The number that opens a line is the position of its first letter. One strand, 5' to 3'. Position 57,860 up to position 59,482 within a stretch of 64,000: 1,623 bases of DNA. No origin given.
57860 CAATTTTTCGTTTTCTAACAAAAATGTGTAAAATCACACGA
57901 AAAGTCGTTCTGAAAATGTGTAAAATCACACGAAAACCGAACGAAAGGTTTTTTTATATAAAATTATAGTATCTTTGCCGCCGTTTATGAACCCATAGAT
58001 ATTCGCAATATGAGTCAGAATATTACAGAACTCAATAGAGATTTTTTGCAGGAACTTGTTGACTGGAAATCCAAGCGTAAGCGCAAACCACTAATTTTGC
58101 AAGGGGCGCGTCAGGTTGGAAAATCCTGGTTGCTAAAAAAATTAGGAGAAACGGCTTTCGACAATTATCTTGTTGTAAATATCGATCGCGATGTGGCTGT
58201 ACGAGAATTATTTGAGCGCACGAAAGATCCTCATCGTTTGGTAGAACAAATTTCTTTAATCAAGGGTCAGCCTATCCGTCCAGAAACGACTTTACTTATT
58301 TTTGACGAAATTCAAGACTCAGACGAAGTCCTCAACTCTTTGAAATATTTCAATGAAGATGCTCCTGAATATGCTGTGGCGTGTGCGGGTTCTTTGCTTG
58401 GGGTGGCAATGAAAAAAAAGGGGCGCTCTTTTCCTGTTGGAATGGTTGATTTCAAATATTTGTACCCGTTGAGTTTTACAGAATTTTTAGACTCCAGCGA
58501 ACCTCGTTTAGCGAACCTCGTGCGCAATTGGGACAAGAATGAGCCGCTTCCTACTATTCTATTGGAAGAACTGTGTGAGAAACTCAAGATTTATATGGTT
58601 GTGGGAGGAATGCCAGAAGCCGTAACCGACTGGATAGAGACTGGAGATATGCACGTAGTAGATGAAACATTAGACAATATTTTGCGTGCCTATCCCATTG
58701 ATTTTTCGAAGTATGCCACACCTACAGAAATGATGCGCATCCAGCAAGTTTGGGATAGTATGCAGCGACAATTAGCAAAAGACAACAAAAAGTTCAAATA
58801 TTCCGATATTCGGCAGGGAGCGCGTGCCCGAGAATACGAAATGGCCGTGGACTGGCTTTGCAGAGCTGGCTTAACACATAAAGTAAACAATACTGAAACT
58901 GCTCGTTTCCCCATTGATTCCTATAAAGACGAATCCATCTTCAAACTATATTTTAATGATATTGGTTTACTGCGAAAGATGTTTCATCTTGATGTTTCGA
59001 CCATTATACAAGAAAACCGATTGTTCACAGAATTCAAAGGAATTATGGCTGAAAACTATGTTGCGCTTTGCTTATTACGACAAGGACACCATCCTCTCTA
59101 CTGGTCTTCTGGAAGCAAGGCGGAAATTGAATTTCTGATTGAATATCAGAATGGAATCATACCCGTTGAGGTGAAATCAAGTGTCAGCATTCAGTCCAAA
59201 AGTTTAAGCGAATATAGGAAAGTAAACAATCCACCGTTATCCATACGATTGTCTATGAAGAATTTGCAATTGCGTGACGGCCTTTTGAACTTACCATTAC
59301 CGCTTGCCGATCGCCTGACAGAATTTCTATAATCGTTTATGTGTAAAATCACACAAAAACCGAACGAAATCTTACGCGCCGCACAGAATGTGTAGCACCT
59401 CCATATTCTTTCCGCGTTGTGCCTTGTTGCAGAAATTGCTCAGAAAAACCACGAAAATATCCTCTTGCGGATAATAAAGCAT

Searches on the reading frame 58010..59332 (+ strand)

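Call 70: search_protein_families(library=pfam, proteins=[window:58010-59332:+], max_evalue=0.001)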
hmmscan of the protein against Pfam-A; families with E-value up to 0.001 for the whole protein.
window:58010-59332:+ (440 aa): 2 families
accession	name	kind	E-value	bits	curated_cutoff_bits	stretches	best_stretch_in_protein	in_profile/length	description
PF13635.12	DUF4143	-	4.6e-32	111.4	28.1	1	231-391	3-160/160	Domain of unknown function (DUF4143)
PF13173.12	AAA_14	-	2.5e-23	83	27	1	25-160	2-129/129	AAA domain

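Call 76: search_protein_families(library=padloc, proteins=[window:58010-59332:+], max_evalue=0.00001)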
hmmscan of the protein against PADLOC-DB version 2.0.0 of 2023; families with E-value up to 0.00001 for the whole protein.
window:58010-59332:+ (440 aa): 7 families
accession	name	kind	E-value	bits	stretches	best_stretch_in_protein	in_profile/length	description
PDLC04786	PDC-S01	-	8.9e-163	540.1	1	8-437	3-433/439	-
PDLC04788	PDC-S01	-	2.6e-108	360.8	1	9-435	3-436/448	-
PDLC04792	PDC-S01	-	1.5e-102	341.5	1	8-430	2-427/452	-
PDLC04790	PDC-S01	-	2.9e-21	73.7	1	26-406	28-383/422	-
PDLC04789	PDC-S01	-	2.4e-18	64.3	1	22-211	14-169/375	-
PDLC04787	PDC-S01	-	2.4e-18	64.2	1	8-404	11-371/412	-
PDLC04791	PDC-S01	-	9.4e-11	39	0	336-421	294-382/395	-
